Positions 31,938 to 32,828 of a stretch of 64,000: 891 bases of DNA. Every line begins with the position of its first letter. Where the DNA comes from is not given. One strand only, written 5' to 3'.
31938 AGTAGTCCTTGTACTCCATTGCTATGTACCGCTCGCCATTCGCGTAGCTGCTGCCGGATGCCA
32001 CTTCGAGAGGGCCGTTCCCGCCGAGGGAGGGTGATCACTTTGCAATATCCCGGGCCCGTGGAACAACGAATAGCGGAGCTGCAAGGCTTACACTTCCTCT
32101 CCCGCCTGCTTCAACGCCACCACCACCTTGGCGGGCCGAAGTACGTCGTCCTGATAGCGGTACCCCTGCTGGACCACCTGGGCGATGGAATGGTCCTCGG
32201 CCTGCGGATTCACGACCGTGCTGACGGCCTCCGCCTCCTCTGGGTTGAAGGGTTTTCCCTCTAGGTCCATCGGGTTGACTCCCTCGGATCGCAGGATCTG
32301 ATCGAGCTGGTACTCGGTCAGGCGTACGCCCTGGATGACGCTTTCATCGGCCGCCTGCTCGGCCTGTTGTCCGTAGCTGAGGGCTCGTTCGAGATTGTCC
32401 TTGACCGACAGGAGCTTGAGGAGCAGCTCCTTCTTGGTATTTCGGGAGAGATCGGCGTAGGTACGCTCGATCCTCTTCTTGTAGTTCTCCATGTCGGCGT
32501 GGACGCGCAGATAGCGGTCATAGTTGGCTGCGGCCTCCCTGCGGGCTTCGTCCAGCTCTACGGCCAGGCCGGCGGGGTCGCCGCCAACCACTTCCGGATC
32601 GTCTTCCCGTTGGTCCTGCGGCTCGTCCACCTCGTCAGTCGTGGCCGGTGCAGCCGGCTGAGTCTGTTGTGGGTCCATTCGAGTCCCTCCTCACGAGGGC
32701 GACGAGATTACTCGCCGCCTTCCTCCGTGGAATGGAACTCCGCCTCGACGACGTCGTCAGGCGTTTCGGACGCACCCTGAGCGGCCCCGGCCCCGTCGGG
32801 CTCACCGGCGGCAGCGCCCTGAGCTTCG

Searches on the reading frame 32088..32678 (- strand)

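Call 20: search_protein_families(library=pfam, proteins=[window:32088-32678:-], max_evalue=0.00001)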
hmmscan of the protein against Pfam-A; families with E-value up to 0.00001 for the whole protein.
window:32088-32678:- (196 aa): 1 family
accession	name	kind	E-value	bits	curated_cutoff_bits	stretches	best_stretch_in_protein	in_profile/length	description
PF01025.24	GrpE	-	1.2e-40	139.4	25.8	1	40-188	18-164/165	GrpE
